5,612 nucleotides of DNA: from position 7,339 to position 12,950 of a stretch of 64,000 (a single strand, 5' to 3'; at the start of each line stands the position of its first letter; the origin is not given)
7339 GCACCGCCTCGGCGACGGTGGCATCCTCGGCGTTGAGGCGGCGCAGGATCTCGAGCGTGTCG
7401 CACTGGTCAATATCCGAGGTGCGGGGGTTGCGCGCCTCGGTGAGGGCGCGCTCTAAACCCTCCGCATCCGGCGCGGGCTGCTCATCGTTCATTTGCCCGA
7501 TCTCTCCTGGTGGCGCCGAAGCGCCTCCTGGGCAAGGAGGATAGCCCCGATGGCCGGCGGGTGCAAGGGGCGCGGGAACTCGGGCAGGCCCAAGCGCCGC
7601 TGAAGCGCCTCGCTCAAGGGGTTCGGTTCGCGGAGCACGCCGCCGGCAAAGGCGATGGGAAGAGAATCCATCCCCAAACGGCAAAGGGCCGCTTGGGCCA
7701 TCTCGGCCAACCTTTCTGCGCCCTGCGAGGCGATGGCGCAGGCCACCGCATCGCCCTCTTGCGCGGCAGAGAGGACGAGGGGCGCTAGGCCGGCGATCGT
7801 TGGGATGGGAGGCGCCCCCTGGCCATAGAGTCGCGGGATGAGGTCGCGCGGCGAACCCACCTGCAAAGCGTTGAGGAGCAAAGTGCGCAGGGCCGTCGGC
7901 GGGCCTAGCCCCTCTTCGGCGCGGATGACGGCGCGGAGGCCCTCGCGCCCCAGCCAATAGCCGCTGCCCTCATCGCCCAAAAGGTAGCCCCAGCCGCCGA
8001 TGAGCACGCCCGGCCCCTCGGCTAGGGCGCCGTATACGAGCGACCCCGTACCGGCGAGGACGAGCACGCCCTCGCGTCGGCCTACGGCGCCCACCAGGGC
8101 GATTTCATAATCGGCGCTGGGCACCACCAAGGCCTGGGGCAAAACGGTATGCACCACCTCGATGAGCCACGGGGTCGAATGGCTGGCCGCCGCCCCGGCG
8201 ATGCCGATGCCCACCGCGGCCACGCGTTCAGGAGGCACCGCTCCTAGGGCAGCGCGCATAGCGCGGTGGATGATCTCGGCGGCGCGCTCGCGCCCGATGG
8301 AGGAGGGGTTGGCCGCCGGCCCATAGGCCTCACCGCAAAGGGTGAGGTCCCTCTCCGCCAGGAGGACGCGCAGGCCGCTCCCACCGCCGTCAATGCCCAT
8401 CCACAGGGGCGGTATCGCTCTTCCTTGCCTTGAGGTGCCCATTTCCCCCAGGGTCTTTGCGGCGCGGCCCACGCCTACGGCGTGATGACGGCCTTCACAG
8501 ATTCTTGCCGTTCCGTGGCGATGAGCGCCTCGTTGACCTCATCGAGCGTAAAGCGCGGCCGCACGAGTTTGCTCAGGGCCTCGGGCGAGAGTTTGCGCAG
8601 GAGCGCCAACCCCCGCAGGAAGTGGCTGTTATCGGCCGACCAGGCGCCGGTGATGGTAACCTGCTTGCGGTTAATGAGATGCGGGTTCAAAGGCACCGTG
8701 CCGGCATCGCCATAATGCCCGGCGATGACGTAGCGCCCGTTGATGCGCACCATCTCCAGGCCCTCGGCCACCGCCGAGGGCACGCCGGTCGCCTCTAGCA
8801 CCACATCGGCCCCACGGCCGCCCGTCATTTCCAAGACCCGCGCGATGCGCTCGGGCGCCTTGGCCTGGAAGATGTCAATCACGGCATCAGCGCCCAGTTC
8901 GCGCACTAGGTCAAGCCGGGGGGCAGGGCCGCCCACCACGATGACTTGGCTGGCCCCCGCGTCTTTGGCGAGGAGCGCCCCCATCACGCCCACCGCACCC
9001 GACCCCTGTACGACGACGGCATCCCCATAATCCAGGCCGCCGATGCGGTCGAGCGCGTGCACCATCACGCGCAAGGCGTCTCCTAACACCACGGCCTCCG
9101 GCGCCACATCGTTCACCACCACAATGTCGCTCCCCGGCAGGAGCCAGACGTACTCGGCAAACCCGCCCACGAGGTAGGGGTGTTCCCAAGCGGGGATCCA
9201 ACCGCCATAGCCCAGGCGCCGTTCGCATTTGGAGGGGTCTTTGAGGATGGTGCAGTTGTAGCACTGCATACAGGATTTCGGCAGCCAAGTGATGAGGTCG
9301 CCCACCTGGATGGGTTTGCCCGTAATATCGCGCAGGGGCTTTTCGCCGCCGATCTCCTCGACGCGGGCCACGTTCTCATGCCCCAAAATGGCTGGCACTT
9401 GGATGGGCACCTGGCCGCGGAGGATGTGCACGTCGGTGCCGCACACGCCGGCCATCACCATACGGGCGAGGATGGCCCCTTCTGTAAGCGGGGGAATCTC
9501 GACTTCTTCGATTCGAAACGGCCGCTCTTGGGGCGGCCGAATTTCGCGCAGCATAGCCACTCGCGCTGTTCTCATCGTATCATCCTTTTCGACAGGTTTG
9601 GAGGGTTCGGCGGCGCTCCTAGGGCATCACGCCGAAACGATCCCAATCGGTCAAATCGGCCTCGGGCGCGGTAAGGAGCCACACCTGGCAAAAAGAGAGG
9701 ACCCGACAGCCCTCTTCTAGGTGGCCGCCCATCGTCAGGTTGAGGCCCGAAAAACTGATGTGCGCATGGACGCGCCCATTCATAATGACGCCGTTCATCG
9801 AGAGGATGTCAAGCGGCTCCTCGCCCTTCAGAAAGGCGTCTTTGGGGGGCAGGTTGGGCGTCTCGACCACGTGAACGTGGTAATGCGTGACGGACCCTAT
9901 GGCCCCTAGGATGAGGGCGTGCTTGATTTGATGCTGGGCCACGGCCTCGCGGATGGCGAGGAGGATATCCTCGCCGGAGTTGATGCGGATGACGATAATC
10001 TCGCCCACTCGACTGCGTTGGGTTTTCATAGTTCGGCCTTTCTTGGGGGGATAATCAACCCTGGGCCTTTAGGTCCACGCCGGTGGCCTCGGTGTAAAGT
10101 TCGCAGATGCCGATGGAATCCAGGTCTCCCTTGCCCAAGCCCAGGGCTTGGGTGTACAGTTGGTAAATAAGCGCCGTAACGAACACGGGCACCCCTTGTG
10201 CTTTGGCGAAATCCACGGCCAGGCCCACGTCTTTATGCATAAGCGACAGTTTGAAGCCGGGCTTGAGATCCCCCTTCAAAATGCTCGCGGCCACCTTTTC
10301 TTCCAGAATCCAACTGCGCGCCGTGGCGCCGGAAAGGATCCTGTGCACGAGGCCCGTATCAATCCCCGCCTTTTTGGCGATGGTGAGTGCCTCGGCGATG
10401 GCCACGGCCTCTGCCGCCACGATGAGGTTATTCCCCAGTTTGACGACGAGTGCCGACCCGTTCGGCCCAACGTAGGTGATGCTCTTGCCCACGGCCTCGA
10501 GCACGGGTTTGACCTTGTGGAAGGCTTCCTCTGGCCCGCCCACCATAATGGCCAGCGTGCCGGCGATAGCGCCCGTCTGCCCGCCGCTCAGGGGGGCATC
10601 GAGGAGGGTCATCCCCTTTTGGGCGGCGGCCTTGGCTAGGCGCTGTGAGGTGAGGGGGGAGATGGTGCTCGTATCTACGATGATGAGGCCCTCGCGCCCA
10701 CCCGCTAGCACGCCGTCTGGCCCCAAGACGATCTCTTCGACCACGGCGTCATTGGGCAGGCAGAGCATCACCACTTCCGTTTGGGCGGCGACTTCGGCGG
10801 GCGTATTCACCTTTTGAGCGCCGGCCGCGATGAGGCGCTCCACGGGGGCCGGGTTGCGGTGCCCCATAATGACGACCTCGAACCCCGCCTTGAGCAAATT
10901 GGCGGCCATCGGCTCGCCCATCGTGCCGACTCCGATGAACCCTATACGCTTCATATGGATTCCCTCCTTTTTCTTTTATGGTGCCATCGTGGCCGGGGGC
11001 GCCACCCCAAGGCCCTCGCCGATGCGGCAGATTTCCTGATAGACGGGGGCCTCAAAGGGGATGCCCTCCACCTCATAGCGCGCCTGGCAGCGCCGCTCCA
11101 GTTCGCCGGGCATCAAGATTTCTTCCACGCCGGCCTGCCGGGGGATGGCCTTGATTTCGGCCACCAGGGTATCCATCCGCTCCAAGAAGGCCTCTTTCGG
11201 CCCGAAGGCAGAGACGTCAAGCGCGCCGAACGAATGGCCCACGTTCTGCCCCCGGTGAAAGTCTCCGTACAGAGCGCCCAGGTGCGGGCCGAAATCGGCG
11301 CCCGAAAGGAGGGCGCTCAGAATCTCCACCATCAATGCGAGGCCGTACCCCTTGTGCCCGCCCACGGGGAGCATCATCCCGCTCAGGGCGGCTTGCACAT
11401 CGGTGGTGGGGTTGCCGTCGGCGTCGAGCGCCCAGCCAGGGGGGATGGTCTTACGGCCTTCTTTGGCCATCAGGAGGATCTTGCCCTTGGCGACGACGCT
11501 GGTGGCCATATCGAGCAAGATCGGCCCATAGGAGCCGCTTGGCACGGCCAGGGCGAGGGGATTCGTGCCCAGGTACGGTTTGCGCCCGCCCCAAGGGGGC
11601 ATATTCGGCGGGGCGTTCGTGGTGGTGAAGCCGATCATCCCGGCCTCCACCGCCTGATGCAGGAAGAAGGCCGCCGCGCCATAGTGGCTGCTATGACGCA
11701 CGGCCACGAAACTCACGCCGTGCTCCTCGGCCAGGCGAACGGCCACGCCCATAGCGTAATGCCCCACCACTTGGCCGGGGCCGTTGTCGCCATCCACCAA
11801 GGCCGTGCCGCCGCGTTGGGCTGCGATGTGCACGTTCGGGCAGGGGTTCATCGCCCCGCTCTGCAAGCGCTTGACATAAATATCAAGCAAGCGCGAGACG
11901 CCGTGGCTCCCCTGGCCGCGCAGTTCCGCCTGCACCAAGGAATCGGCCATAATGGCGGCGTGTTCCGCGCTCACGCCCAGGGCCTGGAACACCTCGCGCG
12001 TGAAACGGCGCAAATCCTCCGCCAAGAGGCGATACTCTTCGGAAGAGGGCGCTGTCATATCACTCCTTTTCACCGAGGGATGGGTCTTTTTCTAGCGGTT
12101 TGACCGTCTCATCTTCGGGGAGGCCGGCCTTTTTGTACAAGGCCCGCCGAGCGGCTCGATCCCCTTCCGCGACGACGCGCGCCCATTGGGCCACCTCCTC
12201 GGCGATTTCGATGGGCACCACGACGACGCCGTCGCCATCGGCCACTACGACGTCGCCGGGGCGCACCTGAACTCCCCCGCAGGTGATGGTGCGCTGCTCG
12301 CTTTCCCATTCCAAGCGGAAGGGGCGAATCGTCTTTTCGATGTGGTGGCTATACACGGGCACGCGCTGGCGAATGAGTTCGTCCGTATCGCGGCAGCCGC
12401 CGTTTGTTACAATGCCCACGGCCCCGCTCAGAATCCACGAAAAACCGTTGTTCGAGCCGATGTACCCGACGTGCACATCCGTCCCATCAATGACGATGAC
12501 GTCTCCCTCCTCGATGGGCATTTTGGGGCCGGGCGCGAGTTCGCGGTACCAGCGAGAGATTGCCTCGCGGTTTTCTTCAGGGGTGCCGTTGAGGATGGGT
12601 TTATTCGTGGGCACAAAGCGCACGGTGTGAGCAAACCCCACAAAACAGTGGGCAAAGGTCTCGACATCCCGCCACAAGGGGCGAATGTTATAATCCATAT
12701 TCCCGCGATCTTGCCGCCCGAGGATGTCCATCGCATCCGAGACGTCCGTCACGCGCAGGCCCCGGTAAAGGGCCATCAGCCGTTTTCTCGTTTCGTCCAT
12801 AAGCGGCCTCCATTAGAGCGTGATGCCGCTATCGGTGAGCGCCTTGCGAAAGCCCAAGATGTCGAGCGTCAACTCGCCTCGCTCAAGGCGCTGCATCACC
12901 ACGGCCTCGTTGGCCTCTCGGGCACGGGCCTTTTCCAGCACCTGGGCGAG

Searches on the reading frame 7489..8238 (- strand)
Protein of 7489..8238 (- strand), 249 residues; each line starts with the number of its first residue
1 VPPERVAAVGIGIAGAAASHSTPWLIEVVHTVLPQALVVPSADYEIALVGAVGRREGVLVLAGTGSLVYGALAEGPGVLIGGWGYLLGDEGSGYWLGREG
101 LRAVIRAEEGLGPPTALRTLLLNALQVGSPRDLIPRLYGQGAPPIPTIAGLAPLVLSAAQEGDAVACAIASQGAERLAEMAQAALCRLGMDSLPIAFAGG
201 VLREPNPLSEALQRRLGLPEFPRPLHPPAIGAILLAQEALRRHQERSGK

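Call 56: search_protein_families(library=pfam, proteins=[window:7489-8238:-])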
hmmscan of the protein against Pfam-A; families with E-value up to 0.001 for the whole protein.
window:7489-8238:- (249 aa): 1 family
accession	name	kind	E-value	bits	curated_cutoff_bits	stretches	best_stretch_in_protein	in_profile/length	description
PF01869.26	BcrAD_BadFG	-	2e-20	73.9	31.5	1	46-236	99-271/271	BadF/BadG/BcrA/BcrD ATPase family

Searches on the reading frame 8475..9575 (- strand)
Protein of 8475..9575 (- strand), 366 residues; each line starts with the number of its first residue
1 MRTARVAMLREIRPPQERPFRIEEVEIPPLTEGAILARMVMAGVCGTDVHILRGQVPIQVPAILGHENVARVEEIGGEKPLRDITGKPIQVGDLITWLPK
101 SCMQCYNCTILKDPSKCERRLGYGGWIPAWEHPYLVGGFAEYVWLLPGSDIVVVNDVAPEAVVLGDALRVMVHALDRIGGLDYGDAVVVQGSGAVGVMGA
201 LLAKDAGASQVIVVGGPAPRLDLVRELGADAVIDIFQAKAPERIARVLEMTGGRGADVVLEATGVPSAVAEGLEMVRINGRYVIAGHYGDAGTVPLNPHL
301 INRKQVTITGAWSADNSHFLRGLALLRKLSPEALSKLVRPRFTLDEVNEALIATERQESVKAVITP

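Call 56: search_protein_families(library=pfam, proteins=[window:8475-9575:-])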
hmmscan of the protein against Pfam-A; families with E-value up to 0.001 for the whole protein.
window:8475-9575:- (366 aa): 4 families
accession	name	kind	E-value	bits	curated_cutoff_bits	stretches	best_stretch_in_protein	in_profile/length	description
PF00107.32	ADH_zinc_N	-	1.8e-24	86.5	31.8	1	194-319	1-120/129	Zinc-binding dehydrogenase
PF16912.11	Glu_dehyd_C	-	2.6e-16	60.2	34.9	1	186-364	33-209/211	Glucose dehydrogenase C-terminus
PF08240.17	ADH_N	-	4.4e-16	59.5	23.5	1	32-147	2-95/104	Alcohol dehydrogenase GroES-like domain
PF13602.12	ADH_zinc_N_2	-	0.0003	22.1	27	1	227-355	1-124/134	Zinc-binding dehydrogenase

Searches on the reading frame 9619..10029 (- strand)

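Call 56: search_protein_families(library=pfam, proteins=[window:9619-10029:-])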
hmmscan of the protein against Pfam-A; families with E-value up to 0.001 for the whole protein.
window:9619-10029:- (136 aa): 1 family
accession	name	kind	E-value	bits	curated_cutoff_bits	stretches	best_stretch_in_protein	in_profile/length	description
PF03479.20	PCC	-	3.5e-21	76.1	25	1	11-120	2-114/117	Plants and Prokaryotes Conserved (PCC) domain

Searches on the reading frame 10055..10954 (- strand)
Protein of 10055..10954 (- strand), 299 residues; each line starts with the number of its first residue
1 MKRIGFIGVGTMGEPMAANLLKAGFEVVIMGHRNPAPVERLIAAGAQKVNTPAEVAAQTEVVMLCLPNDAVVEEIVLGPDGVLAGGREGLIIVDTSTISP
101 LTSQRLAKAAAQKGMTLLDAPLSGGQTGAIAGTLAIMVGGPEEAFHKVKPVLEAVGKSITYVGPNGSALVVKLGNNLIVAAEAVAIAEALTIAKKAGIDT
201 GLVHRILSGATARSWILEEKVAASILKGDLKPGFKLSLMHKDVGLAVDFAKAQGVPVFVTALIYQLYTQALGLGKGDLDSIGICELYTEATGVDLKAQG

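Call 56: search_protein_families(library=pfam, proteins=[window:10055-10954:-])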
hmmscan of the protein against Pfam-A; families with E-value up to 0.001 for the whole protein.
window:10055-10954:- (299 aa): 5 families
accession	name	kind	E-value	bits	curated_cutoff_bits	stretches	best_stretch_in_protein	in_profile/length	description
PF03446.21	NAD_binding_2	-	1.9e-51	174.7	21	1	3-163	1-161/161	NAD binding domain of 6-phosphogluconate dehydrogenase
PF14833.11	NAD_binding_11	-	7.3e-32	110.6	30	1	166-285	1-120/122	NAD-binding of NADP-dependent 3-hydroxyisobutyrate dehydrogenase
PF03807.23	F420_oxidored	-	1.3e-10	42.2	21.6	1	3-71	1-72/94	NADP oxidoreductase coenzyme F420-dependent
PF07991.19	KARI_N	-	2.9e-06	27.4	20.6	1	2-69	5-71/165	Acetohydroxy acid isomeroreductase, NADPH-binding domain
PF02826.25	2-Hacid_dh_C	-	6.4e-05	22.8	25.1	1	2-96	37-127/178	D-isomer specific 2-hydroxyacid dehydrogenase, NAD binding domain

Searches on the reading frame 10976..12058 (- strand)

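Call 56: search_protein_families(library=pfam, proteins=[window:10976-12058:-])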
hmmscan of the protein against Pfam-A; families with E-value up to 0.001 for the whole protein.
window:10976-12058:- (360 aa): 1 family
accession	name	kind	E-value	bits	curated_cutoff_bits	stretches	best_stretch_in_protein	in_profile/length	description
PF02615.19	Ldh_2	-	9.2e-125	416.6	38.8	1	13-343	3-332/333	Malate/L-lactate dehydrogenase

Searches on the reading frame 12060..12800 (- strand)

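Call 56: search_protein_families(library=pfam, proteins=[window:12060-12800:-])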
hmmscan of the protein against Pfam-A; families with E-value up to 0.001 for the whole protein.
window:12060-12800:- (246 aa): 1 family
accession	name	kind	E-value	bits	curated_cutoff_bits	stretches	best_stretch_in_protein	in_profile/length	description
PF03737.21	RraA-like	-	1.4e-24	87.5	24.5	1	18-194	2-152/152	Aldolase/RraA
